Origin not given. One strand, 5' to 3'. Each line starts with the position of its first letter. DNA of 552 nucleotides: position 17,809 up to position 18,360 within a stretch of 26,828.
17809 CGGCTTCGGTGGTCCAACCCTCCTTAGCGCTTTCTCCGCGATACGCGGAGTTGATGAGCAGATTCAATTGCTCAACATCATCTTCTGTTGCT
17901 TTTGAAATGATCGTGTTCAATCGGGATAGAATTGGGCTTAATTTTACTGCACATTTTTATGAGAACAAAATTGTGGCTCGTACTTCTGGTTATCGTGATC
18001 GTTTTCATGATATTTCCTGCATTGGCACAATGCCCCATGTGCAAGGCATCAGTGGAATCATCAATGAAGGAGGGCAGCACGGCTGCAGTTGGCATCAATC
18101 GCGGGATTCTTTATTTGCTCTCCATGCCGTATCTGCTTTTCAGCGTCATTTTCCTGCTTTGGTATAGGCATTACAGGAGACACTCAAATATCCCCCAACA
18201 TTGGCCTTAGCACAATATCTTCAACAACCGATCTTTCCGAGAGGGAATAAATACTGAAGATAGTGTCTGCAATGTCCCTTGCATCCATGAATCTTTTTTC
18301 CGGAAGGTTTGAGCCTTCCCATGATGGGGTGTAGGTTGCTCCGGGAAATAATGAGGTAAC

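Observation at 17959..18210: QCPMC mini-protein: candidate unrecognised copper-handling factor of the oxidase cluster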

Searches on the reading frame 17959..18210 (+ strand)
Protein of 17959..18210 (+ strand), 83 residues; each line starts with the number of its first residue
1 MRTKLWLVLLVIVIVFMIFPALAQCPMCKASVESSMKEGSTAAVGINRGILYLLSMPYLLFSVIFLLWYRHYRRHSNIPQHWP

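Call 4: search_protein_families(library=pfam, proteins=[window:17959-18210:+], max_evalue=0.01)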
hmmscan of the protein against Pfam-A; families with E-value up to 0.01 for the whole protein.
window:17959-18210:+ (83 aa): 1 family
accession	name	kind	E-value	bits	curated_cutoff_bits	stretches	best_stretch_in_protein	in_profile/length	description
PF10066.14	DUF2304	-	0.006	17.3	25.5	0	5-23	33-51/106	Uncharacterized conserved protein (DUF2304)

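Call 5: search_protein_families(library=ncbifam, proteins=[window:17959-18210:+], max_evalue=1)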
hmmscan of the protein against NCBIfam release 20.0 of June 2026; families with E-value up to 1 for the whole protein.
window:17959-18210:+ (83 aa): 0 families

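Call 6: find_homologous_proteins(query=window:17959-18207:+, max_evalue=0.01)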
Query window:17959-18207:+ (83 aa): 32 proteins with E <= 0.01 among 32 candidates.
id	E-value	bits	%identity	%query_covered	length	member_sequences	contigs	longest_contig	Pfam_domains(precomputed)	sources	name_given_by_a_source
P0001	4.7e-29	118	67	98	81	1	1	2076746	-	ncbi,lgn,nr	ncbi:MAG: hypothetical protein KatS3mg031_1084 [Chitinophagales bacterium]|nr:MAG: hypothetical prot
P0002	5.2e-27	111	81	70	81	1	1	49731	-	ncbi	-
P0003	1.4e-24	104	65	88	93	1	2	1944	-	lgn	-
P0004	4.1e-24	102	76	65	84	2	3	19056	-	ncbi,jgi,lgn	-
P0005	9.7e-24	101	63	86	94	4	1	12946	-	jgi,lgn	jgi:hypothetical protein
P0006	5.4e-23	99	74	65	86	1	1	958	-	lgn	-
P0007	1.9e-22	97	63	84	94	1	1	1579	-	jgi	-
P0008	2.3e-22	97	78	66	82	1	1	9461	-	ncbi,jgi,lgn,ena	-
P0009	2.5e-22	96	75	66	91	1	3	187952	-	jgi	jgi:hypothetical protein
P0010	3.7e-22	96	75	66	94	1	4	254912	-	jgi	-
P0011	4.4e-22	96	64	87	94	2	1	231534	-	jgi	jgi:type IV secretory pathway VirB6-like protein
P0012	5.7e-22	95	73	66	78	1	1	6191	-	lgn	-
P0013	1.1e-21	94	78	66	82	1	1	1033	-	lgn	-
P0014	1.6e-21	94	61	84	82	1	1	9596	-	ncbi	ncbi:hypothetical protein BH09BAC1_BH09BAC1_13130 [soil metagenome]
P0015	5.0e-21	92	61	84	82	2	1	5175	-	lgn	-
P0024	1.7e-17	81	56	84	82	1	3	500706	-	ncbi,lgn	-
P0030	1.6e-12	65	48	76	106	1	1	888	-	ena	-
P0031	2.7e-10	58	42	90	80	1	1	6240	-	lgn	-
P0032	2.6e-6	45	86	34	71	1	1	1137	-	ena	-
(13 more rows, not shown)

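Call 8: find_encoding_contigs(protein=P0001, flank=10000, max_places=3)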
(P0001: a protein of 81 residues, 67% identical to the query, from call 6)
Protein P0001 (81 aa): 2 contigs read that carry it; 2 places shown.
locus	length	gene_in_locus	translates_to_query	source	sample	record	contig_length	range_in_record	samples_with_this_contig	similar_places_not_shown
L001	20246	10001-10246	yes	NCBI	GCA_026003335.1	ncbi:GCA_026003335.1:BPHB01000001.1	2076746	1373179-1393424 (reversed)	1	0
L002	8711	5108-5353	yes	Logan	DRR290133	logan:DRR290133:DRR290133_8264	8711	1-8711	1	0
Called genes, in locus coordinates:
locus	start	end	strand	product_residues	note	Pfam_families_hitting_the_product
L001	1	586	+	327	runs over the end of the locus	PF03916:NrfD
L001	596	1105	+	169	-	PF11821:ActD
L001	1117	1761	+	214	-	PF00034:Cytochrom_C, PF13442:Cytochrome_CBB3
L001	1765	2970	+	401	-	-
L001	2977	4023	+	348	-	PF02790:COX2_TM, PF00116:COX2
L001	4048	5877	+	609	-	PF00115:COX1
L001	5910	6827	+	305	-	PF01040:UbiA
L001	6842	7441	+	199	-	PF00510:COX3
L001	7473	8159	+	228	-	PF00510:COX3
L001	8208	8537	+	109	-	PF03626:COX4_pro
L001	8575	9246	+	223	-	PF02630:SCO1-SenC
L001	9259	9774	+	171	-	PF04238:DUF420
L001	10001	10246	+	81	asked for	-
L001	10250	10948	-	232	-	PF00106:adh_short, PF08659:KR, PF13561:adh_short_C2, PF23441:SDR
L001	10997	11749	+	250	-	PF02405:MlaE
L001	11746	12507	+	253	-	PF00005:ABC_tran, PF13304:AAA_21 (faint)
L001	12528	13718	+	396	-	PF01790:LGT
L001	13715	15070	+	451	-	PF00067:p450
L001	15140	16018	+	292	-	PF01513:NAD_kinase, PF20143:NAD_kinase_C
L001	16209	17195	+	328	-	PF19573:DUF6089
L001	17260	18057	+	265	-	PF13505:OMP_b-brl (weak), PF19573:DUF6089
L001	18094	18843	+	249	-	PF01255:Prenyltransf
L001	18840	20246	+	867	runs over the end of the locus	PF07244:POTRA (weak), PF08479:POTRA_2 (faint), PF07244:POTRA, PF01103:Omp85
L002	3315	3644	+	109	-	PF03626:COX4_pro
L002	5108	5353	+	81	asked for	-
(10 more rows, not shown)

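Call 9: find_encoding_contigs(protein=P0011, flank=10000, max_places=3)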
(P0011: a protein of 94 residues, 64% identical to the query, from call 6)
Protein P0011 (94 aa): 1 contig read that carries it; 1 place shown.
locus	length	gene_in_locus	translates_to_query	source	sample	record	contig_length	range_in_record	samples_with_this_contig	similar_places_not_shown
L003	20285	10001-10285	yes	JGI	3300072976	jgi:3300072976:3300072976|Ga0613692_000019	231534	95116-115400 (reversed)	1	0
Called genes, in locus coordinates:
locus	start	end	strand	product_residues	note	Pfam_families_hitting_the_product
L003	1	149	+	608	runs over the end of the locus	PF00115:COX1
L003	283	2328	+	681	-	PF01055:Glyco_hydro_31_2nd, PF21365:Glyco_hydro_31_3rd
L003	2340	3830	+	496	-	PF02036:SCP2, PF02515:CoA_transf_3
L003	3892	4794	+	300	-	PF22669:Exo_endo_phos2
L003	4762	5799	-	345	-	PF01731:Arylesterase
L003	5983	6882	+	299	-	PF01040:UbiA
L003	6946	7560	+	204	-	PF00510:COX3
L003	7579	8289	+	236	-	PF00510:COX3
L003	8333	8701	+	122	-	PF03626:COX4_pro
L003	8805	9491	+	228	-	PF02630:SCO1-SenC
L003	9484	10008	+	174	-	PF04238:DUF420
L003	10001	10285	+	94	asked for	-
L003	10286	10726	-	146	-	PF00581:Rhodanese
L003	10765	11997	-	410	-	-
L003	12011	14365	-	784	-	PF01186:Lysyl_oxidase, PF19081:Ig_7, PF18962:Por_Secre_tail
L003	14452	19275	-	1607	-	PF05359:DUF748, PF04357:TamB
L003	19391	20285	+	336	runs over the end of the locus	PF02543:Carbam_trans_N (faint), PF00814:TsaD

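Call 10: find_encoding_contigs(protein=P0024, flank=10000, max_places=3)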
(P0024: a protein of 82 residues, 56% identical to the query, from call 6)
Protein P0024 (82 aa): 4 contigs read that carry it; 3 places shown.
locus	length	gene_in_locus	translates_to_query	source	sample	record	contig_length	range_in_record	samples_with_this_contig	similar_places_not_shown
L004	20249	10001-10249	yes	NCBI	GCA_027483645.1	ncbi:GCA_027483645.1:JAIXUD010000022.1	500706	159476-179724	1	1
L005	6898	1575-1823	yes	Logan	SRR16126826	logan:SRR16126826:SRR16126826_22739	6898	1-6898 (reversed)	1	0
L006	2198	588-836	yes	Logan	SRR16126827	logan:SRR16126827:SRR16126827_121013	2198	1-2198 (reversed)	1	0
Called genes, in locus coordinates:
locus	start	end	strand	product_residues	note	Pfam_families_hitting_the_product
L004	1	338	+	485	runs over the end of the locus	PF03916:NrfD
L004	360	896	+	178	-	PF11821:ActD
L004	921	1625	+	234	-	PF00034:Cytochrom_C (weak), PF13442:Cytochrome_CBB3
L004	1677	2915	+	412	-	-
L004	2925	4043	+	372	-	PF02790:COX2_TM, PF00116:COX2 (weak)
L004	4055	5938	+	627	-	PF00115:COX1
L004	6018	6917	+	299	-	PF01040:UbiA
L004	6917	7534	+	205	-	PF00510:COX3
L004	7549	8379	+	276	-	PF00510:COX3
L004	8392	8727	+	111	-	PF03626:COX4_pro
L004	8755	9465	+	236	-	PF02630:SCO1-SenC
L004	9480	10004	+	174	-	PF04238:DUF420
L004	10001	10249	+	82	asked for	-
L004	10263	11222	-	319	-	PF14226:DIOX_N, PF03171:2OG-FeII_Oxy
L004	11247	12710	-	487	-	-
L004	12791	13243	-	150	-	PF01047:MarR, PF12802:MarR_2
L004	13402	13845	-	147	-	PF13279:4HBT_2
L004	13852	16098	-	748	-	PF07224:Chlorophyllase, PF12740:PETase, PF01738:DLH (weak), PF12146:Hydrolase_4 (faint), PF13573:SprB, PF18962:Por_Secre_tail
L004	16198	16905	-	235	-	PF20772:TACO1_YebC_N, PF01709:Transcrip_reg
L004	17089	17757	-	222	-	PF04264:YceI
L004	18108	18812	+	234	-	PF04298:Zn_peptidase_2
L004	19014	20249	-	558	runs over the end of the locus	PF13687:DUF4153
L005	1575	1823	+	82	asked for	-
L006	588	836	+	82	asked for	-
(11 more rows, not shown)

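Call 12: search_solved_structures(query=A1, max_evalue=10, show_alignments=3)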
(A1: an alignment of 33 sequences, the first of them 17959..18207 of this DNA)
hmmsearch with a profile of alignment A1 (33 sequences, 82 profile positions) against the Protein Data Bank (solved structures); distinct sequences matched with E-value up to 10: 2.
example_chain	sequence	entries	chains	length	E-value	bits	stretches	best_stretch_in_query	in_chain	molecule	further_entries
7eu3_A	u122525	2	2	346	2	11.3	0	21-68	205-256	NAD(P)H-quinone oxidoreductase subunit 1, chloroplastic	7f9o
2ea5_A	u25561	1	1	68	3.1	10.7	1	21-38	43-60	Cell growth regulator with RING finger domain protein 1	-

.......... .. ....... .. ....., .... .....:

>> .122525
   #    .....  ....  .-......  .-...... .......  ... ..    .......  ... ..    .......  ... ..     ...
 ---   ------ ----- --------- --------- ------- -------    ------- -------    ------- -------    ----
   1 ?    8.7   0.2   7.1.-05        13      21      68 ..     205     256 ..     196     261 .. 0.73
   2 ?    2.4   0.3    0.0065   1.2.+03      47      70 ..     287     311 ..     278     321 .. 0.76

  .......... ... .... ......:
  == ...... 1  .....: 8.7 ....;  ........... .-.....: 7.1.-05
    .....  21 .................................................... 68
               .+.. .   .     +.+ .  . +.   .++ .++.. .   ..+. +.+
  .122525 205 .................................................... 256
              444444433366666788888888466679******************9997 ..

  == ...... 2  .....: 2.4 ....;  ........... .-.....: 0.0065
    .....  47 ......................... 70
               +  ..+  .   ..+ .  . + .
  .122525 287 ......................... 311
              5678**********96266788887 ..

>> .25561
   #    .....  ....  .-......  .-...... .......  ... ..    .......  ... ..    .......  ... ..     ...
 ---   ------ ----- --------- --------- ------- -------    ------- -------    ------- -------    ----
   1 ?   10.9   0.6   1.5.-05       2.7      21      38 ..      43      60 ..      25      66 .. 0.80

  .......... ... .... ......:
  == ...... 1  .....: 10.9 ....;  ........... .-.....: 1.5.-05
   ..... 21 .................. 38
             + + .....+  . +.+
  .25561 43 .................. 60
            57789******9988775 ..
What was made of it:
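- On Oxidase subunit IV (COX4_pro, PF03626) or another solved oxidase subunit: PDB profile search found nothing meaningful (call 12).
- No PDB chain matches the family profile, at E up to 10 (call 12).
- Tried and rejected: PDB sequence-profile search: only noise, E >= 2 (call 12).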

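Call 19: find_related_loci(query=A2, collection=genome_contigs, flank=6000)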
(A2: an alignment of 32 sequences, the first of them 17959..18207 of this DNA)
Query A2 (83 aa) in genome_contigs; peptide patterns used: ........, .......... (x = any residue, [..] = any of these).
402 stretches matched a pattern; 385 encode a relative of the query (tblastn E <= 1e-3); the best 80 are kept; 80 distinct loci.
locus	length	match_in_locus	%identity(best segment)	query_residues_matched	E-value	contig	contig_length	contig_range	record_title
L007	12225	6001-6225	60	1-75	3e-29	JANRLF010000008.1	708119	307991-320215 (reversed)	MAG: Chitinophagales bacterium isolate bins.238 k141_3396311, whole genome shotgun sequence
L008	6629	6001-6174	81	18-75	5e-29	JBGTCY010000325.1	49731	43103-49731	MAG: Chitinophagales bacterium isolate JTS-RE130 k141_5208626, whole genome shotgun sequence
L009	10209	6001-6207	62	11-75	4e-26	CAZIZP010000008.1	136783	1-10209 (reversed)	MAG TPA_asm: uncultured Chitinophagaceae bacterium isolate SRP319275_co3_200 genome assembly, contig: NODE_182_length_13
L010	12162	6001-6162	76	21-74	8e-26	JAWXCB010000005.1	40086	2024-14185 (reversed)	MAG: Chitinophagales bacterium isolate MP9P1.11 k99_37082, whole genome shotgun sequence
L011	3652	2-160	68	23-75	2e-23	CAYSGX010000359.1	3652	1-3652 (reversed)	MAG TPA_asm: uncultured Chitinophagaceae bacterium isolate SRP344714_co1_127 genome assembly, contig: NODE_41390_length_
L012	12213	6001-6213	58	7-75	3e-23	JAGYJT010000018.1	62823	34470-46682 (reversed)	MAG: Chitinophagales bacterium isolate M30B48 18, whole genome shotgun sequence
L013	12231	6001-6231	53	2-79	8e-23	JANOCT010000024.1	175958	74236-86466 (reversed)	MAG: bacterium isolate VAR_17_metabat_29 VAR_17_k141_1828876, whole genome shotgun sequence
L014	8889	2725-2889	69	21-75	2e-22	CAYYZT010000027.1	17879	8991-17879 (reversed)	MAG TPA_asm: uncultured Chitinophaga sp. isolate SRP344714_co2_369 genome assembly, contig: NODE_8113_length_17879_cov_3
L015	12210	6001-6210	56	7-75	2e-22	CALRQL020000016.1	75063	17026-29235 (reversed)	MAG: Agrobacterium sp. 719_389 isolate JJ-CU23-05-7-m1-bin223 genome assembly, contig: JJ-NR103-41-C187, whole genome sh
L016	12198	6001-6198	62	10-75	2e-22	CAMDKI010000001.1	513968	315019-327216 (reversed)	MAG: Chitinophaga pinensis isolate MsE-30jul19-192 genome assembly, contig: MsE-30jul19-C2, whole genome shotgun sequenc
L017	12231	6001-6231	47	3-79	2e-22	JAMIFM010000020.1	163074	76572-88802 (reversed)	MAG: Bacteroidia bacterium isolate UR_AS_metabat.4 k201_812651, whole genome shotgun sequence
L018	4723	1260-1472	54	7-76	3e-22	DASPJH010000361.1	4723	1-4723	MAG TPA_asm: Bacteroidia bacterium isolate SMAG_U12004 k141_350066, whole genome shotgun sequence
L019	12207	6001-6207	51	8-76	5e-22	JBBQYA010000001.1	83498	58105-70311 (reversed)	MAG: Sphingobacteriales bacterium isolate Co_metawrap_2142 Cmw_2142_k141_14002351_length_83498_cov_25.2766, whole genome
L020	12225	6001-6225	52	1-73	4e-22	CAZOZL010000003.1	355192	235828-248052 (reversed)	MAG TPA_asm: uncultured Burkholderiales bacterium isolate SRP215229_co1_118 genome assembly, contig: NODE_5_length_35519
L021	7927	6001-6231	51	4-79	4e-22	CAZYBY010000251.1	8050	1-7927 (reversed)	MAG TPA_asm: uncultured Sphingobacterium sp. isolate SRP135725_co2_158 genome assembly, contig: k141_1505041, whole geno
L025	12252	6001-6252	50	1-81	2e-21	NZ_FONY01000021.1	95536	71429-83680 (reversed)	Thermoflexibacter ruber strain GEY, DSM 9560, whole genome shotgun sequence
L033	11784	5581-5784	56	13-80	1e-20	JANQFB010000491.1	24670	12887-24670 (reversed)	MAG: Chitinophagales bacterium isolate PL23a_bin.6 k99_2315916, whole genome shotgun sequence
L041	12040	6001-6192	58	8-68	1e-19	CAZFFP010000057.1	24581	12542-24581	MAG TPA_asm: uncultured Chitinophagaceae bacterium isolate SRP319275_co1_176 genome assembly, contig: NODE_1973_length_2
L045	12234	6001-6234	41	1-78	4e-19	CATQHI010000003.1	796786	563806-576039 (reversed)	MAG: Saprospiraceae bacterium isolate 748e1399-b7d7-4390-8430-30c69aa33ce9 genome assembly, contig: contig_3, whole geno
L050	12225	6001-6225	45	4-76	1e-18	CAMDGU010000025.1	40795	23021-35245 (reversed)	MAG: Chitinophaga pinensis isolate MiH-22jul19-263 genome assembly, contig: MiH-22jul19-C1561, whole genome shotgun sequ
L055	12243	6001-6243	46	1-76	3e-18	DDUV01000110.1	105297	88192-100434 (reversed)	MAG TPA_asm: Saprospiraceae bacterium UBA2329 UBA2329_contig_1397, whole genome shotgun sequence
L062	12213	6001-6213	48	6-74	6e-18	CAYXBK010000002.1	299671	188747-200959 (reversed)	MAG TPA_asm: uncultured Chitinophagales bacterium isolate SRP173033_co1_49 genome assembly, contig: NODE_25_length_29967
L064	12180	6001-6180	50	24-81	5e-18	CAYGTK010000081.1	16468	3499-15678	MAG TPA_asm: uncultured Chitinophagaceae bacterium isolate ERP117304_co3_226 genome assembly, contig: NODE_4968_length_1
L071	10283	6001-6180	55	23-81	1e-17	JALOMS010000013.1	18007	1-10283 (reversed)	MAG: Thermoflexibacter sp. isolate Prado057 scaffold_4591, whole genome shotgun sequence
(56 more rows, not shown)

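Call 24: search_protein_families(library=pfam, proteins=[L010:1245-2798:+, L010:3244-3678:+, L010:3768-5000:+, L010:5147-5821:-, L008:248-1990:-, L008:2462-2980:+, L008:3116-3793:+, L008:3849-5825:-], max_evalue=0.001)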
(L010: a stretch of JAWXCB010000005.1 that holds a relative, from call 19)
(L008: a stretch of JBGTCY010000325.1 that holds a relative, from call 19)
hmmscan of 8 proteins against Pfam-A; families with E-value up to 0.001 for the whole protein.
L010:1245-2798:+ (517 aa): 2 families
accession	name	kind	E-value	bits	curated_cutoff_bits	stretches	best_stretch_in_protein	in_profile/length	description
PF00072.30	Response_reg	-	2.7e-24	85.9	30.2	1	6-114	1-109/111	Response regulator receiver domain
PF08665.17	PglZ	-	1.2e-22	81.2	25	1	231-422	4-177/179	PglZ domain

L010:3244-3678:+ (144 aa): 1 family
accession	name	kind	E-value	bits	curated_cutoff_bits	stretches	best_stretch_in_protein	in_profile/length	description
PF02367.23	TsaE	-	2.6e-36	124.8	26.6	1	7-139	3-127/128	Threonylcarbamoyl adenosine biosynthesis protein TsaE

L010:3768-5000:+ (410 aa): 4 families
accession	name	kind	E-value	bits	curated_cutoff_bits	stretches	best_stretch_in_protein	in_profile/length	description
PF01262.27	AlaDh_PNT_C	-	1.4e-60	204.8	23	1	177-388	2-213/214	Alanine dehydrogenase/PNT, C-terminal domain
PF05222.21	AlaDh_PNT_N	-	1e-35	123.3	30.4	1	39-172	1-136/136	Alanine dehydrogenase/PNT, N-terminal domain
PF01488.26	Shikimate_DH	-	7.9e-05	23.2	24.3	1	204-303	13-112/138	Shikimate / quinate 5-dehydrogenase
PF02826.25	2-Hacid_dh_C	-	0.00015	21.6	25.1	1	204-303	37-127/178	D-isomer specific 2-hydroxyacid dehydrogenase, NAD binding domain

L010:5147-5821:- (224 aa): 0 families

L008:248-1990:- (580 aa): 3 families
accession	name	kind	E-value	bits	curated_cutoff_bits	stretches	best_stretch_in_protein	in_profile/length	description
PF17392.7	Urocanase_C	-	1.5e-94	315.4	23.6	1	380-574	1-195/196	Urocanase C-terminal domain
PF01175.24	Urocanase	-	3.3e-85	285.4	23.2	1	168-377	1-209/209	Urocanase Rossmann-like domain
PF17391.7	Urocanase_N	-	3.6e-60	201.8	23.2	1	40-165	2-127/127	Urocanase N-terminal domain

L008:2462-2980:+ (172 aa): 1 family
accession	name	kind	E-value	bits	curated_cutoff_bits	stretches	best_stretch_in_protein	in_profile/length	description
PF07661.19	MORN_2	-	1.7e-05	24.9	29.6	0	137-158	1-22/22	MORN repeat variant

L008:3116-3793:+ (225 aa): 0 families

L008:3849-5825:- (658 aa): 3 families
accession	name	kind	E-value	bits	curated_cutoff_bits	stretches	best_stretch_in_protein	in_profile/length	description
PF02543.21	Carbam_trans_N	-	4.4e-92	309.6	24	1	44-393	3-346/346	Carbamoyltransferase N-terminus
PF16861.10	Carbam_trans_C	-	2.3e-72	242.5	27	1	452-641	1-170/170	Carbamoyltransferase C-terminus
PF01300.24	Sua5_yciO_yrdC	-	0.00019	21.4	25.1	0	580-636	104-154/178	Telomere recombination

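Call 25: search_protein_representatives(alignment_id=A2)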
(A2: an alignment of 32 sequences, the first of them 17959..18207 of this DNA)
Query: 32 sequences, 82 profile positions. Proteins with E-value up to 0.001 (for the whole library): 1946; up to 1e-10: 810; up to 1e-30: 0. The best 150 are listed.
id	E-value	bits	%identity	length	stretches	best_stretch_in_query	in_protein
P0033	2.1e-30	120.2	-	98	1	6-80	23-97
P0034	4.5e-30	119.2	-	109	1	5-80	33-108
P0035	3.2e-29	116.4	-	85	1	6-79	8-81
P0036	4.1e-27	109.7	-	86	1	1-80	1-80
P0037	9.6e-27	108.5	-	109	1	6-80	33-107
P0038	1.0e-26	108.4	-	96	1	6-81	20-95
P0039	9.5e-26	105.3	-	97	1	4-80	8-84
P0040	3.7e-25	103.4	-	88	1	6-78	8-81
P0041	8.6e-25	102.3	-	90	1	4-80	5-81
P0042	8.8e-25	102.2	-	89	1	5-81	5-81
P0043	9.9e-25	102.0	-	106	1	5-81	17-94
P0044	1.2e-24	101.8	-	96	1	6-80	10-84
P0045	1.2e-24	101.8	-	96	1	1-79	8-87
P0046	2.2e-24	100.9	-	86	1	7-78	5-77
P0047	3.8e-24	100.2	-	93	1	2-79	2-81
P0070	1.1e-22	95.4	-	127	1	1-79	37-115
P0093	2.6e-21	91.1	-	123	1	4-79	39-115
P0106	6.3e-21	89.9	-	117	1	6-81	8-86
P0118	1.3e-20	88.8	-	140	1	5-79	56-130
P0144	7.1e-20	86.5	-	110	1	1-79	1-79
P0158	1.4e-19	85.6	-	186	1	9-77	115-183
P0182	4.1e-19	84.1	-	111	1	1-80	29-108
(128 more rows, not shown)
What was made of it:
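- Homologues in calls 6, 25 (1,946 clusters at 50% identity with E <= 1e-3) and 30 (at least 7,925 clusters at 90% identity).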

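Call 30: find_homologous_proteins(query=A3, max_evalue=0.001)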
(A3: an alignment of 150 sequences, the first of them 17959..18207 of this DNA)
Query A3 (150 sequences) (83 aa, profile of the alignment): 7925 proteins with E <= 0.001 among 8000 candidates; the best 120 are listed.
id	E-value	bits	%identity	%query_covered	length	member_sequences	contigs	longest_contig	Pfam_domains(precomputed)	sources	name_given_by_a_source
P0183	1.6e-30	123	44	83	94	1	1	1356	-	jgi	-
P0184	8.1e-30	120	47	84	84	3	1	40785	-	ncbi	-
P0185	1.1e-29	120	45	80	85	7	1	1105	-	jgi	jgi:hypothetical protein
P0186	1.2e-29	120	55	64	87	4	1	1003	-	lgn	-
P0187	1.3e-29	120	53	70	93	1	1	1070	-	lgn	-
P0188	1.6e-29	120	41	80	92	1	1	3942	-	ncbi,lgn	-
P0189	1.6e-29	120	38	92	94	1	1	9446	-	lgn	-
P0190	1.7e-29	119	47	73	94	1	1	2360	-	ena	-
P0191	1.7e-29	119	44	64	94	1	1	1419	-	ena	-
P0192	1.9e-29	119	43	93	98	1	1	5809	-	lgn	-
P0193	2.2e-29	119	44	81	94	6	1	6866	-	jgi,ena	-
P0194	3.7e-29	118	39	88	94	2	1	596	-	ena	-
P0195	3.7e-29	118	42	90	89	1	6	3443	-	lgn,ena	-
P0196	3.9e-29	118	53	65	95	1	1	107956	-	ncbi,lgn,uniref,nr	ncbi:hypothetical protein [Dyadobacter sp. CY312]|uniref:hypothetical protein n=1 Tax=Dyadobacter sp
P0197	3.9e-29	118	38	90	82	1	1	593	-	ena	-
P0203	6.2e-29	118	41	87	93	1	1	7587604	-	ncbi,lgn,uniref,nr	ncbi:hypothetical protein [Dyadobacter sp. NIV53]|uniref:hypothetical protein n=1 Tax=Dyadobacter sp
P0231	1.6e-28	116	42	84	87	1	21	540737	-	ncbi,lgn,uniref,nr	ncbi:hypothetical protein [Algoriphagus marinus]|uniref:hypothetical protein n=1 Tax=Algoriphagus ma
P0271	3.4e-28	115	40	87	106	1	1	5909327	-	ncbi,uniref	ncbi:hypothetical protein ACE193_13625 [Bernardetia sp. OM2101]|uniref:hypothetical protein n=1 Tax=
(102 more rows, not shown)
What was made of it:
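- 17959..18210 (+): Mini-protein gene (83 codons plus stop); member of an uncurated 'AQCxMC' family. Homologues in calls 6, 25, 30.
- The family comprises thousands of conserved members (calls 25, 30).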

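Call 31: find_encoding_contigs(protein=P0203, flank=7000, max_places=1)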
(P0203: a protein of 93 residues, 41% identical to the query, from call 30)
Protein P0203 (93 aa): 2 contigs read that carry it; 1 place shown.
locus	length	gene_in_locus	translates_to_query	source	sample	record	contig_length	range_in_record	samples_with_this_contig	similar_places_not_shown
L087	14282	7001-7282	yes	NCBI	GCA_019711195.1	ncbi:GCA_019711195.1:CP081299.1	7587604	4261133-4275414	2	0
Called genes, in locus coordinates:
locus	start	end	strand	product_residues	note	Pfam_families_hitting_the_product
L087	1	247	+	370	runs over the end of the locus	PF02790:COX2_TM, PF00116:COX2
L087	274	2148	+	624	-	PF00115:COX1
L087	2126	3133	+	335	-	PF02628:COX15-CtaA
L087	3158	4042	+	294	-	PF01040:UbiA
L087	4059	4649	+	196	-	PF00510:COX3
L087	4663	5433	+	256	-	PF00510:COX3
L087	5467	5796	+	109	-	PF03626:COX4_pro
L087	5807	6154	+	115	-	-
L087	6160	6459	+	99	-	-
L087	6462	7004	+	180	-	PF04238:DUF420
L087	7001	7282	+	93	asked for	-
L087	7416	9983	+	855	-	PF17132:Glyco_hydro_106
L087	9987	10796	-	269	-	PF01177:Asp_Glu_race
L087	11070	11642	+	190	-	PF07638:Sigma70_ECF (weak), PF04542:Sigma70_r2, PF04545:Sigma70_r4 (faint), PF08281:Sigma70_r4_2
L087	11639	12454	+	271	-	-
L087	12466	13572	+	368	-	PF13568:OMP_b-brl_2 (weak)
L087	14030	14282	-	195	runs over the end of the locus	-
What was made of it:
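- Gene calls show 4-8 nt overlaps in L003, L004 and L087 (calls 9, 10, 31).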
